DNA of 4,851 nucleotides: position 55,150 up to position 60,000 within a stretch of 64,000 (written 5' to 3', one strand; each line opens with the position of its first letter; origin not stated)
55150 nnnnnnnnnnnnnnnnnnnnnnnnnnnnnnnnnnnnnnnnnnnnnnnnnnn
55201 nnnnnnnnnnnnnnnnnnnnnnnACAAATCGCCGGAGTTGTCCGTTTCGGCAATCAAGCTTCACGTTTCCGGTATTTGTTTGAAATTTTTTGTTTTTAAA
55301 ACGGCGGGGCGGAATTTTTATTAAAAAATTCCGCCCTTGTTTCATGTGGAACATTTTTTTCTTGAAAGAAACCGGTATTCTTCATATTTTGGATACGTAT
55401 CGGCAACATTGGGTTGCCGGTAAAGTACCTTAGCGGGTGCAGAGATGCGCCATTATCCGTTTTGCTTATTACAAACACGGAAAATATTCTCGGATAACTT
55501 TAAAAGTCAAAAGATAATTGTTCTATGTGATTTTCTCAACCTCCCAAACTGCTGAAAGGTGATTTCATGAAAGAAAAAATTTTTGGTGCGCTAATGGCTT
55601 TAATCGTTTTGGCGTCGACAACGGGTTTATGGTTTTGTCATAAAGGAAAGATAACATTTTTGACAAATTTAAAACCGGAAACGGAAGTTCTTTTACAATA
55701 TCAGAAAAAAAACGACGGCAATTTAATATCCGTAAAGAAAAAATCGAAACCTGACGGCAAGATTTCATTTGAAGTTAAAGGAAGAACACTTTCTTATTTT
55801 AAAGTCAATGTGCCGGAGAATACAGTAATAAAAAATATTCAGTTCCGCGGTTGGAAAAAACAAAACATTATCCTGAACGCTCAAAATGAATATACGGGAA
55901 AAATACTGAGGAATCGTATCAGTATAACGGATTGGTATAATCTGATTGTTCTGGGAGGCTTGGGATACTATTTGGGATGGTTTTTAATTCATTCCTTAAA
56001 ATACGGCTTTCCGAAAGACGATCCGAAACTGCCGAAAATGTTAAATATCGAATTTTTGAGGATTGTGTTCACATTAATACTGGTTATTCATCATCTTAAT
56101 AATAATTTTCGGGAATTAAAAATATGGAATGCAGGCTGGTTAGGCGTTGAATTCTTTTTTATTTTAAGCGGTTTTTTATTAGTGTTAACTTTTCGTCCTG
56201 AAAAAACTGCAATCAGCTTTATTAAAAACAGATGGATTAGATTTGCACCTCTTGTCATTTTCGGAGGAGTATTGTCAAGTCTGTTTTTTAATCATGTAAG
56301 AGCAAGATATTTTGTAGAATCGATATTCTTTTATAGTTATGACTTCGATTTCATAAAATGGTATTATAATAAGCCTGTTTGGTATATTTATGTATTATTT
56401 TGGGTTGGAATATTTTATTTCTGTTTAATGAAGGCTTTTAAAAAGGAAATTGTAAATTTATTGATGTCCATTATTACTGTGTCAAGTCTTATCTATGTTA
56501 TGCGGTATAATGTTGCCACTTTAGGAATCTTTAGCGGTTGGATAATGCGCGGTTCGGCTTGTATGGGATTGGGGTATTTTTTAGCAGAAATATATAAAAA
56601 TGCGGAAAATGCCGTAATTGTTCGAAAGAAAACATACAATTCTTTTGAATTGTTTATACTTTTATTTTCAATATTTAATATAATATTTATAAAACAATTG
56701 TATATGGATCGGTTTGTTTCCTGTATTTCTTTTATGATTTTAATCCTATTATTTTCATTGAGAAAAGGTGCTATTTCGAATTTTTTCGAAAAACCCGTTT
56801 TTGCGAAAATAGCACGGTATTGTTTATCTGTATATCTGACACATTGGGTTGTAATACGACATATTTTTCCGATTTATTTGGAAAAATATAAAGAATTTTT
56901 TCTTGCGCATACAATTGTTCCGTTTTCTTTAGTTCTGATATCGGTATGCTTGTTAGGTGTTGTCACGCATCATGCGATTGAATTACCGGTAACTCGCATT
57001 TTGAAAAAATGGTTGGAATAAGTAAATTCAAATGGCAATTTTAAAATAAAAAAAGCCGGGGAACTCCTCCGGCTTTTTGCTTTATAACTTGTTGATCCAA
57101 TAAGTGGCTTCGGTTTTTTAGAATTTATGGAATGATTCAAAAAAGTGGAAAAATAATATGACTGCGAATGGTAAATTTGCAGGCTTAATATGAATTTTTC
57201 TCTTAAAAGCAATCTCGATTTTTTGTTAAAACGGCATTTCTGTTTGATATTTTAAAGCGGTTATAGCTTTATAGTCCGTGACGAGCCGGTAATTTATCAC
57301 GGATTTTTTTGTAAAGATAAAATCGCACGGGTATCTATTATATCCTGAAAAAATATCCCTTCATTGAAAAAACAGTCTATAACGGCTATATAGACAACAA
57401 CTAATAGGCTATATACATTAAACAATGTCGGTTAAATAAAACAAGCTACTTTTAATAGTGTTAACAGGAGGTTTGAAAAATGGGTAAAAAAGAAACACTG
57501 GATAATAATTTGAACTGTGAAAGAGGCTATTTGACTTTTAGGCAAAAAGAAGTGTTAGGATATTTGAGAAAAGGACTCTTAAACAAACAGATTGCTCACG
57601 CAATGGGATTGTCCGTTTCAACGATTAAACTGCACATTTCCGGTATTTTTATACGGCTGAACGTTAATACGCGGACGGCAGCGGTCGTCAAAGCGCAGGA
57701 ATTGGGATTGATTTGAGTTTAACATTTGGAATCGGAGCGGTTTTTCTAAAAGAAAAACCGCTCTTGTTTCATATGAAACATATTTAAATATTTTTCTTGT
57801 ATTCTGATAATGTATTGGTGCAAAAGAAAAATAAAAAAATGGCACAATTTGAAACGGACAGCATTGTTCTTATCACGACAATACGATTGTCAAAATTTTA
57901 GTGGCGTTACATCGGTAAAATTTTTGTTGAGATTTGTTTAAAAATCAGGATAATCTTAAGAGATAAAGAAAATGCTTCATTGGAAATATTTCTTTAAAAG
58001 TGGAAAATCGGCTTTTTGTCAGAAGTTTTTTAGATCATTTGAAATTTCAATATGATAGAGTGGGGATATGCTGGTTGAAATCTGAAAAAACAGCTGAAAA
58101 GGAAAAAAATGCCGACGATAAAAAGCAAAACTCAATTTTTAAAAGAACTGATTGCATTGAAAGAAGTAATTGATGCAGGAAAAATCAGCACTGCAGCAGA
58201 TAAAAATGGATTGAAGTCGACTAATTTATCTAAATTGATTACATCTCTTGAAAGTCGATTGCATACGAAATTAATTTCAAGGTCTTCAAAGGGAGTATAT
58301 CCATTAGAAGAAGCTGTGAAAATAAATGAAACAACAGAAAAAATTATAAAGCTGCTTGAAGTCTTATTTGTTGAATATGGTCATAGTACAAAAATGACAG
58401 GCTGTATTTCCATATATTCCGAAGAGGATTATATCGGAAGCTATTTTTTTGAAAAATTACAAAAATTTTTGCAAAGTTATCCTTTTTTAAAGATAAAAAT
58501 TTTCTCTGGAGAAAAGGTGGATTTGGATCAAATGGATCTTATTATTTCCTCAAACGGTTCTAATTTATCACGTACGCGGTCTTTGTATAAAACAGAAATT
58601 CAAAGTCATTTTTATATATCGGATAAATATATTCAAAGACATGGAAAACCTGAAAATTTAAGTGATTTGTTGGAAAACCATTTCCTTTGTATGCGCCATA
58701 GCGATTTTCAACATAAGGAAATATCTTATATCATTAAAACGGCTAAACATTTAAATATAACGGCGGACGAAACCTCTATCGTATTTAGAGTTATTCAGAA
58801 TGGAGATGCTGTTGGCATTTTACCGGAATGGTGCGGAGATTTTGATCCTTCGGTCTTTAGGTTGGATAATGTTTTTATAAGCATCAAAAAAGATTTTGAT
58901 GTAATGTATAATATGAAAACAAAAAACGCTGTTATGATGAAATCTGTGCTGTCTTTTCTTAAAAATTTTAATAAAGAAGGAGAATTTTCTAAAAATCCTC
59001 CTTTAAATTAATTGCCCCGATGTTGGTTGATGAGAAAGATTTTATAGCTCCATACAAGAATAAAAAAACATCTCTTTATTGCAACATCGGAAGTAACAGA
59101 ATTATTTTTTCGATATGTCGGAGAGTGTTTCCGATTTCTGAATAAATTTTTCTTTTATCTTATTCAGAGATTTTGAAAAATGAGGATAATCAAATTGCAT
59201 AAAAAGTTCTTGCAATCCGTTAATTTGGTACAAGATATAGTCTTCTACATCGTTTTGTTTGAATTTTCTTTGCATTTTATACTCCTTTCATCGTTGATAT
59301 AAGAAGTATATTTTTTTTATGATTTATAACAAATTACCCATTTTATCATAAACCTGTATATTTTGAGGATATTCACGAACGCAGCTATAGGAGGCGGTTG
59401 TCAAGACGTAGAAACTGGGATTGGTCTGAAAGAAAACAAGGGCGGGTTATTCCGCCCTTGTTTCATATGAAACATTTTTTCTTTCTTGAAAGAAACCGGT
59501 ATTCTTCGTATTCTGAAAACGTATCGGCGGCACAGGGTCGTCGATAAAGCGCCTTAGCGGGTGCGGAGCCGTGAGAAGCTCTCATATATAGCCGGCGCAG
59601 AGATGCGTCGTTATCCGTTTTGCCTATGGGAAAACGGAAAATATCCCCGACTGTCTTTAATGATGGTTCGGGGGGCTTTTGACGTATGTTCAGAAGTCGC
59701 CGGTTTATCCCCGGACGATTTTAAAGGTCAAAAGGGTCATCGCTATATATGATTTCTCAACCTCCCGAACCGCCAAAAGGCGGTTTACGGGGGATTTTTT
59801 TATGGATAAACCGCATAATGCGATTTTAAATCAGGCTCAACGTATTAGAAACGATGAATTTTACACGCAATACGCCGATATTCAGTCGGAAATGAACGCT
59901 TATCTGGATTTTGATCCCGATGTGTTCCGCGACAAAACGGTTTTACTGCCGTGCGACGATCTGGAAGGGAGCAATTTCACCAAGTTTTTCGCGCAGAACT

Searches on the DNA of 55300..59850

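Call 55: search_rna_families(source=window, start=55300, end=59850, threshold=evalue, max_evalue=5)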
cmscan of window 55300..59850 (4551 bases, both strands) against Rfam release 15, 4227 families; matches with E-value up to 5: 15.
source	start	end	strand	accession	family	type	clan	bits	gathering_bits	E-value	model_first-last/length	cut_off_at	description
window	56973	57081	+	RF02901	AaHKsRNA41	Gene; sRNA;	-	29.9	97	0.00041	1-187/187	no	Aggregatibacter sRNA 41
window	57039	57182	-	RF00121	MicC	Gene; sRNA;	-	29.1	90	0.23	1-123/123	no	MicC RNA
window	58928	59015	+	RF00108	SNORD116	Gene; snRNA; snoRNA; CD-box;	-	25.8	35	0.2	1-92/92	no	Small nucleolar RNA SNORD116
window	59346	59470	+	RF02029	sraA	Gene; sRNA;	-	25.4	56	0.92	1-95/95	no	sraA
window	59122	59231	-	RF02747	FtrA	Gene; sRNA;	-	25.4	134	1.6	1-111/111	no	Francisella sRNA A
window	57868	57961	+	RF01193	snoR20a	Gene; snRNA; snoRNA; CD-box;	-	23.6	42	2.4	1-90/90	no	Small nucleolar RNA snoR20a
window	59427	59522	-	RF02029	sraA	Gene; sRNA;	-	22.7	56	3.5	1-95/95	no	sraA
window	59424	59536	-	RF02822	Srn266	Gene; sRNA;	-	21.8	63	3.4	1-112/112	no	Streptococcus RNA 266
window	57046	57160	-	RF01859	Phe_leader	Cis-reg; leader;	-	21.4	55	3.3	1-125/125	no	Phenylalanine leader peptide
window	57049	57161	+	RF04310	nqrA-II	Cis-reg;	-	21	55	3.6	1-174/174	no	nqrA-II ncRNA motif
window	59435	59571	-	RF00082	SraG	Gene; sRNA;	-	19.8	50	4.3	1-177/177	no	SraG RNA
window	59428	59515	-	RF00558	L20_leader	Cis-reg; leader;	-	18.7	58.7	3.4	1-127/127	no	Ribosomal protein L20 leader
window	59433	59545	-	RF00166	PrrB_RsmZ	Gene; sRNA;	CL00106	18.2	44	0.47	1-133/133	no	PrrB/RsmZ RNA family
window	59348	59464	+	RF00166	PrrB_RsmZ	Gene; sRNA;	CL00106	17.1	44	0.93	1-133/133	no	PrrB/RsmZ RNA family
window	57047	57100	-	RF02901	AaHKsRNA41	Gene; sRNA;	-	16.3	97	2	1-187/187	no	Aggregatibacter sRNA 41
